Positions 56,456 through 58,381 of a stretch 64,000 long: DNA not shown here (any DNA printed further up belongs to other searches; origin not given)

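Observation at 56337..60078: Family of large lineage-specific alpha-helical, tail-anchored proteins sharing a Lys/Pro-rich linker; two are co-transcribed behind a strong promoter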

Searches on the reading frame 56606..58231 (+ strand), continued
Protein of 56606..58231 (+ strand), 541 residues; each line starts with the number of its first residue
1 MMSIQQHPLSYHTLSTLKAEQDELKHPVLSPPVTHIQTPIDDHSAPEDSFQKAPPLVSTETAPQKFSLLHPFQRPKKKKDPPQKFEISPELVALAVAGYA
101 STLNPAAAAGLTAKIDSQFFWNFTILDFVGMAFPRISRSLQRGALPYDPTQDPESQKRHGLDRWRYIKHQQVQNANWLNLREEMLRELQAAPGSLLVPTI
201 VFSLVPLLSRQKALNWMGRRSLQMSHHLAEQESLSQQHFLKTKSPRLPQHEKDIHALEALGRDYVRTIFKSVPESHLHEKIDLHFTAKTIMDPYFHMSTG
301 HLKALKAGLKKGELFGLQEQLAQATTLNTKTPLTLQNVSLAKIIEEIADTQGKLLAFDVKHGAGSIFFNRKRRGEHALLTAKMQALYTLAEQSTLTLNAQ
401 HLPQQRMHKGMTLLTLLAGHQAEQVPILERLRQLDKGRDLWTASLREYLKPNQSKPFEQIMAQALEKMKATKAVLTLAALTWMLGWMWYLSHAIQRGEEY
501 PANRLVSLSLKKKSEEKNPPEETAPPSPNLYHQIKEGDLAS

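Call 59: list_cluster_members(proteins=[P0039, P0044, P0051, P0053, P0056, P0060, P0063, P0075, P0091, P0100])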
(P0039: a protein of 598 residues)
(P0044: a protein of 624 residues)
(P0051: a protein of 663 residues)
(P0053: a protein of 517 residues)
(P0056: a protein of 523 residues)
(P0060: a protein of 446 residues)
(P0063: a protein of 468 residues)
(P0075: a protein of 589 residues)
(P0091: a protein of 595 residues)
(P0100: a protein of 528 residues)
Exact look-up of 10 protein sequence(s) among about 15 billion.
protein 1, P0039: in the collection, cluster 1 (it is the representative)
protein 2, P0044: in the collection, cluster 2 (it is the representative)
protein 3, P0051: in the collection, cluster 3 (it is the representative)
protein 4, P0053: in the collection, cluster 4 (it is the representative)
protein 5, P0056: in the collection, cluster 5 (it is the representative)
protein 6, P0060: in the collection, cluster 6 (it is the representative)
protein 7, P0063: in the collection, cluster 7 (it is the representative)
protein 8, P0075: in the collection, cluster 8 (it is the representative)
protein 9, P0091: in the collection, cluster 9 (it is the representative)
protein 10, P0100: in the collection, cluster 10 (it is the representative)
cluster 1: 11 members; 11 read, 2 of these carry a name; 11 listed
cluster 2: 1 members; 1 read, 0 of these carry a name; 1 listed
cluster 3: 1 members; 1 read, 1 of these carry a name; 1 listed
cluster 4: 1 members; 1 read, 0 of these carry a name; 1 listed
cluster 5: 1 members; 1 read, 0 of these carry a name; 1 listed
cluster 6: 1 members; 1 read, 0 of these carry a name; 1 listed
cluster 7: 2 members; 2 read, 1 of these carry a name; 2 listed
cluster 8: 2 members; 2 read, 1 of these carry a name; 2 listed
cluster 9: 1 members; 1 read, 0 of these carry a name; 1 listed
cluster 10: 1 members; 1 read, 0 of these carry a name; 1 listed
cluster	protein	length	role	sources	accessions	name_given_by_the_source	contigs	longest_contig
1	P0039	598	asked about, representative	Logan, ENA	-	-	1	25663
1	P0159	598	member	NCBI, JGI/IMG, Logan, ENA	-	hypothetical protein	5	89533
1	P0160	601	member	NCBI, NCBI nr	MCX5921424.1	MAG: hypothetical protein NTW61_08960 [Candidatus Melainabacteria bacterium] | hypothetical protein [Candidatus Melainabacteria bacterium]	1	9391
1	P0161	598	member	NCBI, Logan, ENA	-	-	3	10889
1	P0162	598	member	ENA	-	-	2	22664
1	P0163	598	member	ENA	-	-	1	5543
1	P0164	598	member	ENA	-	-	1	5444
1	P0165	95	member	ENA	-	-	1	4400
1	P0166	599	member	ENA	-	-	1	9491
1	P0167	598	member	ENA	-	-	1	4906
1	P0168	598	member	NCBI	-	-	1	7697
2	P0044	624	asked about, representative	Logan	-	-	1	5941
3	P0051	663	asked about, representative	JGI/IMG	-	hypothetical protein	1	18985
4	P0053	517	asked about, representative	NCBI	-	-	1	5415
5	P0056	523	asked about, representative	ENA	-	-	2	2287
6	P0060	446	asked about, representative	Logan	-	-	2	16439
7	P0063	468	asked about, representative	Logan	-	-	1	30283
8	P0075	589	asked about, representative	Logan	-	-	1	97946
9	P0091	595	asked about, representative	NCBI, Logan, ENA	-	-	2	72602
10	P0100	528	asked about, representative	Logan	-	-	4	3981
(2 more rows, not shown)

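Call 60: search_protein_families(library=pfam, proteins=[P0039, P0044, P0051, P0053, P0056, P0060, P0063, P0075, P0091, P0100], max_evalue=0.01)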
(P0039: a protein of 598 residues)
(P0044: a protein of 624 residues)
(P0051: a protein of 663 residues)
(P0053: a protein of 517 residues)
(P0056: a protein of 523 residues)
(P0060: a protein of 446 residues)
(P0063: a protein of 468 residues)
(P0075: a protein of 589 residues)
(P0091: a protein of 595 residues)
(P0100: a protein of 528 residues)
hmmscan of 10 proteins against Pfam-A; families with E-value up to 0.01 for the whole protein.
P0039 (598 aa): 0 families

P0044 (624 aa): 0 families

P0051 (663 aa): 0 families

P0053 (517 aa): 1 family
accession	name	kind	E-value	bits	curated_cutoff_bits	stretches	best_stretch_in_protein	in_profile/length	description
PF10017.15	Methyltransf_33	-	0.0011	18.5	23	1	114-229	145-261/304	Histidine-specific methyltransferase, SAM-dependent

P0056 (523 aa): 0 families

P0060 (446 aa): 0 families

P0063 (468 aa): 0 families

P0075 (589 aa): 0 families

P0091 (595 aa): 0 families

P0100 (528 aa): 0 families

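Call 61: find_encoding_contigs(protein=P0063, flank=8000, max_places=2)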
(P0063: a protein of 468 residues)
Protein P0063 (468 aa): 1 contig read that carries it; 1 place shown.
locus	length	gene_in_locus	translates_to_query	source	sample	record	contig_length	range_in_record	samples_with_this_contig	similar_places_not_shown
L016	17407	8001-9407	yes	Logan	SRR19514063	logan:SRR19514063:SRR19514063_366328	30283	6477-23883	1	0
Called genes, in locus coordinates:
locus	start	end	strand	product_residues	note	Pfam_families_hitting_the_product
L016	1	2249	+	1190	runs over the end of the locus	PF02574:S-methyl_trans, PF00809:Pterin_bind, PF02607:B12-binding_2, PF02310:B12-binding, PF02965:Met_synt_B12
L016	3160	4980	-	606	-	PF21162:ETFQO_UQ-bd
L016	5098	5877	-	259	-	-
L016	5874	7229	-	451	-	-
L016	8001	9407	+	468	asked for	-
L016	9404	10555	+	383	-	-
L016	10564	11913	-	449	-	PF13414:TPR_11 (weak), PF25060:ARM_TT21_2nd (weak), PF23914:TPR_CcmH_CycH, PF14559:TPR_19, PF16918:PknG_TPR, PF13414:TPR_11, PF14559:TPR_19, PF13432:TPR_16, +27 more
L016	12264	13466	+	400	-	PF01075:Glyco_transf_9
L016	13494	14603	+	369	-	PF01075:Glyco_transf_9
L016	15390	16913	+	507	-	PF28396:SepQ_C (faint), PF01052:FliMN_C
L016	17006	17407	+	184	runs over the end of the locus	PF04347:FliO (weak)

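Call 62: find_encoding_contigs(protein=P0075, flank=8000, max_places=2)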
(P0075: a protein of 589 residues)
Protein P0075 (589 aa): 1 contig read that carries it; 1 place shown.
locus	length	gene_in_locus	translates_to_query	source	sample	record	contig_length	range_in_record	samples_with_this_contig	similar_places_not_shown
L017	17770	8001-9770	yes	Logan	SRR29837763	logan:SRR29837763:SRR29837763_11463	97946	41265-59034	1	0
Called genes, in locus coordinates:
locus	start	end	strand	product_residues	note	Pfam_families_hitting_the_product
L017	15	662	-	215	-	PF01863:YgjP-like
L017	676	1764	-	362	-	PF06574:FAD_syn, PF01687:Flavokinase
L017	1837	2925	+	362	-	PF01555:N6_N4_Mtase, PF03602:Cons_hypoth95 (weak)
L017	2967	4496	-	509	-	PF00004:AAA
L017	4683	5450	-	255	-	PF03808:Glyco_tran_WecG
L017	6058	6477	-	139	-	-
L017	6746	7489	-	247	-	PF01255:Prenyltransf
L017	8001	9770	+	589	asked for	-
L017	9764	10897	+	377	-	-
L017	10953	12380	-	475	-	PF00515:TPR_1 (weak), PF13432:TPR_16, PF13414:TPR_11, PF14559:TPR_19, PF23914:TPR_CcmH_CycH, PF13414:TPR_11, PF13432:TPR_16, PF14559:TPR_19, +35 more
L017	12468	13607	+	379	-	PF01075:Glyco_transf_9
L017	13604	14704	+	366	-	PF01075:Glyco_transf_9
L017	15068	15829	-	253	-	PF04481:DUF561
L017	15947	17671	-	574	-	PF13541:ChlI, PF07728:AAA_5 (faint), PF01078:Mg_chelatase, PF00493:MCM (weak), PF13335:Mg_chelatase_C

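Call 63: find_encoding_contigs(protein=P0091, flank=8000, max_places=2)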
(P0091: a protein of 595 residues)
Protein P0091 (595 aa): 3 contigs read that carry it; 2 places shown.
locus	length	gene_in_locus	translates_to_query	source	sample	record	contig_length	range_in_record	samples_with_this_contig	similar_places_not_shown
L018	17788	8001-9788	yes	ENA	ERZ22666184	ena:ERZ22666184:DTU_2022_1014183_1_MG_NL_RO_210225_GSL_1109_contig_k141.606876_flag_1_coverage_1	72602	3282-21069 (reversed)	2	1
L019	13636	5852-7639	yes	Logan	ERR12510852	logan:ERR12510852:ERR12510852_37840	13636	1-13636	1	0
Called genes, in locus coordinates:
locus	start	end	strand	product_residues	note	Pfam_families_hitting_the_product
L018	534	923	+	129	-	-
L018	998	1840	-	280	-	PF01557:FAA_hydrolase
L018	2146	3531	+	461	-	PF00278:Orn_DAP_Arg_deC, PF02784:Orn_Arg_deC_N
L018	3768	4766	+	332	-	PF02457:DAC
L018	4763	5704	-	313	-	-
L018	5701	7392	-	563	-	-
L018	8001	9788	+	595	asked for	-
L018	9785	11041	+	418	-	-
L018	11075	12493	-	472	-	PF13414:TPR_11 (weak), PF13432:TPR_16 (weak), PF13371:TPR_9, PF14559:TPR_19, PF12569:NatA_aux_su (weak), PF13414:TPR_11, PF23914:TPR_CcmH_CycH (weak), PF14559:TPR_19, +27 more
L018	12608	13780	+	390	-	PF01075:Glyco_transf_9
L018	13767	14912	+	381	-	PF01075:Glyco_transf_9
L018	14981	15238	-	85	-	PF01649:Ribosomal_S20p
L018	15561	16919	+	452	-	PF28396:SepQ_C (weak), PF01052:FliMN_C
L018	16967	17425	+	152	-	PF04347:FliO (weak)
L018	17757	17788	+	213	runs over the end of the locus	PF00813:FliP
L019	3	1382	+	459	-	?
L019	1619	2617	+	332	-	PF02457:DAC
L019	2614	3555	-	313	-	-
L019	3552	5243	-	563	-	-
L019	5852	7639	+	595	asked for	-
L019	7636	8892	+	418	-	-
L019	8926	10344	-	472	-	PF13414:TPR_11 (weak), PF13432:TPR_16 (weak), PF13371:TPR_9, PF14559:TPR_19, PF12569:NatA_aux_su (weak), PF13414:TPR_11, PF23914:TPR_CcmH_CycH (weak), PF14559:TPR_19, +27 more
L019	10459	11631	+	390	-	PF01075:Glyco_transf_9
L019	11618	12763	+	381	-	PF01075:Glyco_transf_9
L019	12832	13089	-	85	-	PF01649:Ribosomal_S20p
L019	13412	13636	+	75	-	?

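Call 69: list_cluster_members(proteins=[P0040, P0041, P0043, P0045, P0047, P0049, P0050, P0054, P0055, P0057])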
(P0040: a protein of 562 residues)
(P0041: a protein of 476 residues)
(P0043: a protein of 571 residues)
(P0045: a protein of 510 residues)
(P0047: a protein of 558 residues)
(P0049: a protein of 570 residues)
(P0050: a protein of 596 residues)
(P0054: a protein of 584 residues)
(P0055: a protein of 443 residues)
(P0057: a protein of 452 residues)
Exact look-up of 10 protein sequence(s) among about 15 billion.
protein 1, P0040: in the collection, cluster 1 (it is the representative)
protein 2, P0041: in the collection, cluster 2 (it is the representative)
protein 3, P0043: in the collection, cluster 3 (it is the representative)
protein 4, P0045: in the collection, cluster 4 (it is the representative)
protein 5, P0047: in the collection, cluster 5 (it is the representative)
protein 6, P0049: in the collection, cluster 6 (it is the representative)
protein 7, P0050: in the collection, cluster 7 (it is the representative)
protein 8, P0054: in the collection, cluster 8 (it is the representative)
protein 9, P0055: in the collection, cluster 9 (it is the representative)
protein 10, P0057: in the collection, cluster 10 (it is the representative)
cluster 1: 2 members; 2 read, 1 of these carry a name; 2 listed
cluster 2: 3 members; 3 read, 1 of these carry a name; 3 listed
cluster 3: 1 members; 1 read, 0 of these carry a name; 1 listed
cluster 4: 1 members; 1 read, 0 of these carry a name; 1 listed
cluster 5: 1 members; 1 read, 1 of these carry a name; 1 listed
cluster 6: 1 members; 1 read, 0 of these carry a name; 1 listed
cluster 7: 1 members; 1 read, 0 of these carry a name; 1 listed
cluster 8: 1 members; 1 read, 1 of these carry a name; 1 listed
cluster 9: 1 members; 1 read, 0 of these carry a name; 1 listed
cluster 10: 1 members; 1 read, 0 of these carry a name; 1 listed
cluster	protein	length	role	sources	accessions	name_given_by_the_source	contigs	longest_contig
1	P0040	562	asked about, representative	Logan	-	-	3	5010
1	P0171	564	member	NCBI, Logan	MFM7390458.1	MAG: hypothetical protein ACKO34_07545 [Vampirovibrionales bacterium]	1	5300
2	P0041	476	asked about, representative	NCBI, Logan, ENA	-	-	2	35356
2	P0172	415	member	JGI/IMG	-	hypothetical protein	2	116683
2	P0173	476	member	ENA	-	-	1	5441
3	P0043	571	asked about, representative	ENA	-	-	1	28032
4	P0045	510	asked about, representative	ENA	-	-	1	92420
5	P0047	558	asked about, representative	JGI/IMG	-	hypothetical protein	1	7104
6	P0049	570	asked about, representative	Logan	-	-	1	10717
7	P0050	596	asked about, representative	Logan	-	-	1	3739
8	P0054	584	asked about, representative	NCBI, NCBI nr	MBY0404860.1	MAG: hypothetical protein K2X66_13250 [Cyanobacteria bacterium] | hypothetical protein [Cyanobacteriota bacterium]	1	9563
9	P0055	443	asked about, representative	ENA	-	-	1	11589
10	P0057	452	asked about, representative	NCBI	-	-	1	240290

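Call 70: find_encoding_contigs(protein=P0057, flank=10000, max_places=1)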
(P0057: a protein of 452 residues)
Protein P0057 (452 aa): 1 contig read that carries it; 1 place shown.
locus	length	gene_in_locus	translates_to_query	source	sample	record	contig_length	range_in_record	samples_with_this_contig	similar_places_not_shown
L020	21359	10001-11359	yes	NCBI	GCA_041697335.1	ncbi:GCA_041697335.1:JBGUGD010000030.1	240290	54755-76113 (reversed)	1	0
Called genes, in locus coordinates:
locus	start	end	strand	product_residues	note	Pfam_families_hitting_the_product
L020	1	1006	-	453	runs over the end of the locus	PF19295:SufBD_N, PF01458:SUFBD_core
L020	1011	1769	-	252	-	PF02463:SMC_N (faint), PF00005:ABC_tran, PF13238:AAA_18 (faint), PF13304:AAA_21 (faint)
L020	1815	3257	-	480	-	PF19295:SufBD_N, PF01458:SUFBD_core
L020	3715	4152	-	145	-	PF00582:Usp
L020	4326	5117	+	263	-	PF01012:ETF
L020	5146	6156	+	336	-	PF01012:ETF, PF00766:ETF_alpha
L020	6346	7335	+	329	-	PF02457:DAC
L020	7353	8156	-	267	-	-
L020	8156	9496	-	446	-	-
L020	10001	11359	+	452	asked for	-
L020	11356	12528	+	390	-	-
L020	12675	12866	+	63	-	PF00830:Ribosomal_L28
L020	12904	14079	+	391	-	PF01264:Chorismate_synt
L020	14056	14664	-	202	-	-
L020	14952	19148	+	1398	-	PF00580:UvrD-helicase (weak), PF13401:AAA_22 (faint), PF00580:UvrD-helicase, PF13245:AAA_19, PF13361:UvrD_C, PF13538:UvrD_C_2 (faint)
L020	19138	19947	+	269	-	PF12705:PDDEXK_1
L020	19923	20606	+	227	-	-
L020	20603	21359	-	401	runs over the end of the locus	PF04733:Coatomer_E (faint), PF13414:TPR_11 (weak), PF13432:TPR_16, PF14559:TPR_19, PF00515:TPR_1 (weak), PF07719:TPR_2 (weak), PF13432:TPR_16 (weak), PF13414:TPR_11 (weak), +12 more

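Call 71: find_encoding_contigs(protein=P0045, flank=10000, max_places=1)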
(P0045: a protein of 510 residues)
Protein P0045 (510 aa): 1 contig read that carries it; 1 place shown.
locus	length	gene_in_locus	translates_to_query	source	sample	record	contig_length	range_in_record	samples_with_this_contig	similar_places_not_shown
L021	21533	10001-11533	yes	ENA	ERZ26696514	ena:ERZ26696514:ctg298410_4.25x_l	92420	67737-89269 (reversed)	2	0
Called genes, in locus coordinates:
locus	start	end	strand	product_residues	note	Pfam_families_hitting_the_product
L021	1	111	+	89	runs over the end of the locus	-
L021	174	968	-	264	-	PF00557:Peptidase_M24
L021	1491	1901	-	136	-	PF01321:Creatinase_N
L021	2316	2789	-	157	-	PF03819:MazG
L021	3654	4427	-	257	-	PF00121:TIM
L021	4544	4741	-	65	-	-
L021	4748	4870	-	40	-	-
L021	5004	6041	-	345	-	PF00044:Gp_dh_N, PF02800:Gp_dh_C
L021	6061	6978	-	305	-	PF01791:DeoC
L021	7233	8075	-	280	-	-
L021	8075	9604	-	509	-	-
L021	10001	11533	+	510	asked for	-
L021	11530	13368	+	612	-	-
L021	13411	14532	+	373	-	PF02350:Epimerase_2, PF13579:Glyco_trans_4_4 (faint)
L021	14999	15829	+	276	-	-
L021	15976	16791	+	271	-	PF02629:CoA_binding, PF13380:CoA_binding_2, PF13607:Succ_CoA_lig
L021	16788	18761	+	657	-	PF13607:Succ_CoA_lig, PF19045:Ligase_CoA_2, PF13508:Acetyltransf_7 (faint), PF13549:ATP-grasp_5, PF13302:Acetyltransf_3, PF00583:Acetyltransf_1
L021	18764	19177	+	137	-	PF07080:DUF1348, PF12680:SnoaL_2 (weak)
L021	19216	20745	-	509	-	PF20695:UbiD_N, PF01977:UbiD, PF20696:UbiD_C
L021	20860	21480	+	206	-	-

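Call 74: find_related_loci(query=A1, collection=metagenome_contigs, flank=5000)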
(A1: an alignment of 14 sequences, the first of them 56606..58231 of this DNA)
Query A1 (541 aa) in metagenome_contigs; peptide patterns used: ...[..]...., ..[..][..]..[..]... (x = any residue, [..] = any of these).
22 stretches matched a pattern; 1 encode a relative of the query (tblastn E <= 1e-3); 1 distinct loci.
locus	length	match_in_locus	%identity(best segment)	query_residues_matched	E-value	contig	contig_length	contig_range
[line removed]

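Call 77: search_protein_families(library=padloc, proteins=[window:56606-58231:+], max_evalue=1)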
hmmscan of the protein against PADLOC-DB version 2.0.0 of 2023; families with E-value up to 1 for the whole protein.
window:56606-58231:+ (541 aa): 1 family
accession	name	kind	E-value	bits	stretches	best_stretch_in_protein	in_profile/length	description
PDLC03436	REase_II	-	0.026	11.9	1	60-106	218-262/300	Type II restriction enzyme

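Call 78: search_protein_families(library=phrogs, proteins=[window:56606-58231:+], max_evalue=1)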
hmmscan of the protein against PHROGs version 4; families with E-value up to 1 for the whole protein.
window:56606-58231:+ (541 aa): 0 families

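Call 81: fold_search(model_id=the predicted structure, library=pdb)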
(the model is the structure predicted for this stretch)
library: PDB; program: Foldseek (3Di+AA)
matches with E <= 10: 227; with E <= 0.001: 0
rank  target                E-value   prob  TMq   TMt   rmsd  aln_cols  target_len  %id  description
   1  5yhf                  2.9e-01  0.11  0.08  0.07  24.9       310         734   10  Crystal structure of SecDF in Super-membrane-facing form (released 2018-02-14)
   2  9go6_U                3.9e-01  0.10  0.11  0.16  32.6       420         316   10  Salmonella hook-filament junction complex (released 2025-04-09)
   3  5vju                  4.9e-01  0.18  0.11  0.25  18.4       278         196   13  De Novo Photosynthetic Reaction Center Protein Variant Equipped with His-Tyr H-bond, Heme B, and Cd(II) ions (released 2018-04-25)
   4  6z0c_B                4.9e-01  0.13  0.09  0.21  19.6       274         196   15  Structure of in silico modelled artificial Maquette-3 protein (released 2021-03-17)
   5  9j8q_A                5.1e-01  0.11  0.11  0.09  18.9       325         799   14  MprF from Pseudomonas aeruginosa in GDN micelle, C2 symmetry (released 2025-09-03)
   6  2v0o_B                5.1e-01  0.08  0.07  0.12  34.8       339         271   13  FCHO2 F-BAR domain (released 2007-06-26)
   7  6z0c_A                6.1e-01  0.14  0.10  0.23  20.0       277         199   14  Structure of in silico modelled artificial Maquette-3 protein (released 2021-03-17)
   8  6z0c_C                7.3e-01  0.13  0.10  0.23  19.9       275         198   14  Structure of in silico modelled artificial Maquette-3 protein (released 2021-03-17)
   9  3fay                  8.7e-01  0.06  0.10  0.12  23.8       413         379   12  Crystal structure of the GAP-related domain of IQGAP1 (released 2009-03-24)
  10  2v0o_C                8.7e-01  0.04  0.07  0.10  34.3       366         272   12  FCHO2 F-BAR domain (released 2007-06-26)
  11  7aam_A                9.1e-01  0.04  0.06  0.10  38.9       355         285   12  Crystal structure of the F-BAR domain of PSTIPIP1 bound to the CTH domain of the phosphatase LYP (released 2022-02-23)
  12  7aan_B                1.0e+00  0.03  0.05  0.09  38.5       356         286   13  Crystal structure of the F-BAR domain of PSTIPIP1 (released 2022-02-23)
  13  5nva                  1.1e+00  0.08  0.12  0.14  16.7       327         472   11  Substrate-bound outward-open state of a Na+-coupled sialic acid symporter reveals a novel Na+-site (released 2018-04-04)
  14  8qey_A                1.2e+00  0.07  0.12  0.13  18.6       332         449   14  Structure of human Asc1/CD98hc heteromeric amino acid transporter (released 2024-04-10)
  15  8s5r_B                1.4e+00  0.07  0.10  0.18  18.4       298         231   11  Structure of the Chlamydia pneumoniae effector SemD (released 2024-08-07)
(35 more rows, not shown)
